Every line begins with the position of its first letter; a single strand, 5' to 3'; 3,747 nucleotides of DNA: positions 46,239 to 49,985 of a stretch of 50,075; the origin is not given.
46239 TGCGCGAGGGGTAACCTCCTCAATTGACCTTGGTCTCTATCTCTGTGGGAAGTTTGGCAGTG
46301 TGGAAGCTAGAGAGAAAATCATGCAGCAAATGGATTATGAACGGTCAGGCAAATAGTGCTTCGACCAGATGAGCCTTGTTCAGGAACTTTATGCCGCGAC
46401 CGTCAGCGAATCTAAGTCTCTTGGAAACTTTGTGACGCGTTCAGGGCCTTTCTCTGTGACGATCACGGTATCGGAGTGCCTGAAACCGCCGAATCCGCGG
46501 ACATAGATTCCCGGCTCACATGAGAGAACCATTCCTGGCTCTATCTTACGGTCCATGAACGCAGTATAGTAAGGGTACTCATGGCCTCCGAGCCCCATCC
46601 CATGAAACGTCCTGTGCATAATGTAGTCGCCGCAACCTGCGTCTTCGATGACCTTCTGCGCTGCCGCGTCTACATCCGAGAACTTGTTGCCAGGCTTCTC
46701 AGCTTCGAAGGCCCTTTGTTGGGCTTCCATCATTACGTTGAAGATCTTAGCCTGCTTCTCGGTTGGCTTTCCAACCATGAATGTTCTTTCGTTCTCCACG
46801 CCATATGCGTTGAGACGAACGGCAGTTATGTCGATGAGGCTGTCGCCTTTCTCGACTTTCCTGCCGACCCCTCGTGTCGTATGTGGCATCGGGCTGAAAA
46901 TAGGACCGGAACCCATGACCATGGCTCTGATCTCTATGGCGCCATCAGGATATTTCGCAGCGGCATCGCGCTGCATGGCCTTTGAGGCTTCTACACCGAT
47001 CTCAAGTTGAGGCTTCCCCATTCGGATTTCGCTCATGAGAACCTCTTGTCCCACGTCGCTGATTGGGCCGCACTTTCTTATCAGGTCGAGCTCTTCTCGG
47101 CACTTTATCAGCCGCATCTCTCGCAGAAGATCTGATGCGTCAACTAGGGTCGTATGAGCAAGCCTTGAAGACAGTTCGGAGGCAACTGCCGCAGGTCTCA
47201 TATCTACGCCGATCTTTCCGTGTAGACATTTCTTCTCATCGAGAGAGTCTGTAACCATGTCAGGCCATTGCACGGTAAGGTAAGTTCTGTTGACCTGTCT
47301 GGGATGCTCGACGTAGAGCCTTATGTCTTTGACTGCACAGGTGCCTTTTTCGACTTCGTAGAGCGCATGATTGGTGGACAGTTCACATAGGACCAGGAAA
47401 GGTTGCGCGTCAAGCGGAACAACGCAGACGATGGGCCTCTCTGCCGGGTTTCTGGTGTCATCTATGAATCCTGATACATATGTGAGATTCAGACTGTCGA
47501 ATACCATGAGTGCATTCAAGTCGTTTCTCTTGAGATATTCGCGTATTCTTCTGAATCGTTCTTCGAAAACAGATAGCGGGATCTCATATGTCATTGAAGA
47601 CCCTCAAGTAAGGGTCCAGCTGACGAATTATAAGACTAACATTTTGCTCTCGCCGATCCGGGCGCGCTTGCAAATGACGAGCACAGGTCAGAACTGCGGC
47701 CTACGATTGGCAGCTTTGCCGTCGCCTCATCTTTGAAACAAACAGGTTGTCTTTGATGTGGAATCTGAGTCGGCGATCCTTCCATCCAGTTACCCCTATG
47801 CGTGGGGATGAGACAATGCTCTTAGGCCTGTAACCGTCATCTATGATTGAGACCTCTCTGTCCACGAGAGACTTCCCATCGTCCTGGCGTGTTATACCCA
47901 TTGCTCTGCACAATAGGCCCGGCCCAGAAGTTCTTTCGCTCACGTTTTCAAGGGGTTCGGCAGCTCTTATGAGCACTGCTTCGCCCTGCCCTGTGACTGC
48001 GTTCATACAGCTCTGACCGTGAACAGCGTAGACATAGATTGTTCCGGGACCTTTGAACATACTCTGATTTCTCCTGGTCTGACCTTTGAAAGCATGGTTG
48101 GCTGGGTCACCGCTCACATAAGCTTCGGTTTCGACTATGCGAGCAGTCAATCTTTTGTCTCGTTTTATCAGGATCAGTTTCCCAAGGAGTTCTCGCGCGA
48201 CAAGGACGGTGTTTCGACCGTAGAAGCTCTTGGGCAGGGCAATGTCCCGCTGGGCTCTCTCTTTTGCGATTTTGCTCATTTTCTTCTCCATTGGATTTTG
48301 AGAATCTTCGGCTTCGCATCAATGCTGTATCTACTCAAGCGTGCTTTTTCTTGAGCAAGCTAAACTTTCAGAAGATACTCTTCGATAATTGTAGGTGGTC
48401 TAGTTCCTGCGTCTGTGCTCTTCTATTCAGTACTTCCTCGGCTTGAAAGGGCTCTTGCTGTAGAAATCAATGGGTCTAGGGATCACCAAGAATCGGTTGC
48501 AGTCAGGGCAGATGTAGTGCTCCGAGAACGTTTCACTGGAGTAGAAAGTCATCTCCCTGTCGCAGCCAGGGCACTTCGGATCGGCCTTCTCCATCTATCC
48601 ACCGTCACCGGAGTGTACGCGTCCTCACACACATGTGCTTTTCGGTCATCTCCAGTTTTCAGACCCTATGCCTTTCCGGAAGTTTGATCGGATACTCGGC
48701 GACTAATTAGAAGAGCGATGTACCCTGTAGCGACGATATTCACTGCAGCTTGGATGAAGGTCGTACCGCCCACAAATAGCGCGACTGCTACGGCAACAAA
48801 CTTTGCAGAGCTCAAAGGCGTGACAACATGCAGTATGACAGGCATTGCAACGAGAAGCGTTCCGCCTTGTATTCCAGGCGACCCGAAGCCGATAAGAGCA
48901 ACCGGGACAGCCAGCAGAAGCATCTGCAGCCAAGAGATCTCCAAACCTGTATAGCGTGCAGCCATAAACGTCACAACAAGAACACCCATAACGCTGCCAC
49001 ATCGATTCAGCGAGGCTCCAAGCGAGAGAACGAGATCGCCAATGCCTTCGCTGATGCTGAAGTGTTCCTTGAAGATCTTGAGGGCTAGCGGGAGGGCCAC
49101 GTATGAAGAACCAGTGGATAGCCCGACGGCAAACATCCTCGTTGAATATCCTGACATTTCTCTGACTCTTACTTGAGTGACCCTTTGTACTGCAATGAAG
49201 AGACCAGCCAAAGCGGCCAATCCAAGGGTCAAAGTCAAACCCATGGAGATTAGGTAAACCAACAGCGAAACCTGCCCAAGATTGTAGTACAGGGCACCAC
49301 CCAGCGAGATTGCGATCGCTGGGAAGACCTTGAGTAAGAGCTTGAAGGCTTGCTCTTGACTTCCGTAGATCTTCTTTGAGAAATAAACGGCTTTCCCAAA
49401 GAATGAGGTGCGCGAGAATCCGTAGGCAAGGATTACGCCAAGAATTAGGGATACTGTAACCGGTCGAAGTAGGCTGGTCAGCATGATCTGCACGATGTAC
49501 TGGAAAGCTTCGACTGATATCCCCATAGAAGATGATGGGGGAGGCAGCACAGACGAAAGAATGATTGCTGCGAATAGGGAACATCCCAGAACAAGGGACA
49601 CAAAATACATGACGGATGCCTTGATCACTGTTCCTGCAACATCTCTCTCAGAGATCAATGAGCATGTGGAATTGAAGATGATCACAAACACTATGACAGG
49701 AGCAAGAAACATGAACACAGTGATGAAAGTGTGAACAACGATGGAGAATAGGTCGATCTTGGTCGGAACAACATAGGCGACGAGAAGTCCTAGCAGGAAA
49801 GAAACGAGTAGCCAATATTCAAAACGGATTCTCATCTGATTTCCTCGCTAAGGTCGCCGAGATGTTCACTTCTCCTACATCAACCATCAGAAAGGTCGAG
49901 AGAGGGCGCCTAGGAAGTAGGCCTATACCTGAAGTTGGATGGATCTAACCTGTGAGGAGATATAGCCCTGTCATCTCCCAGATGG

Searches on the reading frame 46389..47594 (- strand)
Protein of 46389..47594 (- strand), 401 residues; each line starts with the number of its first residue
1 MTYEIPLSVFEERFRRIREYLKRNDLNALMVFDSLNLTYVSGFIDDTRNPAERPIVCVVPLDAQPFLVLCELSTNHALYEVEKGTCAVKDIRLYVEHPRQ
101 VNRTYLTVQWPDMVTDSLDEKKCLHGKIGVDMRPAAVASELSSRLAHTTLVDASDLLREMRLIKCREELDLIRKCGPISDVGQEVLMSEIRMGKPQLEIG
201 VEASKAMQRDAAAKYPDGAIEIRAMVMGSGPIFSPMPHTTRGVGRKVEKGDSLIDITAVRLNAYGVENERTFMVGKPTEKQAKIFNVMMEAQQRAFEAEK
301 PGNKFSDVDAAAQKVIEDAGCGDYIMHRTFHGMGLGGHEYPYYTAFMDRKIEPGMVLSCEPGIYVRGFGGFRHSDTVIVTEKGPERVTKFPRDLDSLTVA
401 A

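Call 41: search_protein_families(library=pfam, proteins=[window:46389-47594:-], max_evalue=0.001)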
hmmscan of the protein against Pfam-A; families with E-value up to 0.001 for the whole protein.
window:46389-47594:- (401 aa): 2 families
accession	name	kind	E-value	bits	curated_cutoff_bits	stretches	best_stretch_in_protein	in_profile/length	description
PF00557.29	Peptidase_M24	-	6.3e-39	134.3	23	1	171-381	2-208/208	Metallopeptidase family M24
PF01321.24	Creatinase_N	-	2.2e-14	54.5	22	1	13-163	1-128/128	Creatinase/Prolidase N-terminal domain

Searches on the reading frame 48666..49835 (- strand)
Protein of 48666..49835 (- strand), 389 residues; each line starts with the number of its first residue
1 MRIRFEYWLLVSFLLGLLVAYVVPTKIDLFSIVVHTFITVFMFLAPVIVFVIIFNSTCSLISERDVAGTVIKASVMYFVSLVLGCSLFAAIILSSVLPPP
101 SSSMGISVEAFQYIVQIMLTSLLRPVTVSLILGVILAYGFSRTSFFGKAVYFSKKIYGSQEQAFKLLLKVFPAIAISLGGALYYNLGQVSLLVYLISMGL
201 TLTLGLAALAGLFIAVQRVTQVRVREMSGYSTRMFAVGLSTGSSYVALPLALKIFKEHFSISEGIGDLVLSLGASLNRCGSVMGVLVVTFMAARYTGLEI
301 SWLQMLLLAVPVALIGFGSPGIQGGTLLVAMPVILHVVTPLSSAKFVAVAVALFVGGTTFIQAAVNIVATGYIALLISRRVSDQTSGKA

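Call 41: search_protein_families(library=pfam, proteins=[window:48666-49835:-], max_evalue=0.001)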
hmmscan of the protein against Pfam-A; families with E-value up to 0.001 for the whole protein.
window:48666-49835:- (389 aa): 1 family
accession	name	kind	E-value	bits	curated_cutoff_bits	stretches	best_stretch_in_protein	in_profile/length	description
PF00375.23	SDF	-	2.8e-21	76.4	27.9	1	7-379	3-386/387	Sodium:dicarboxylate symporter family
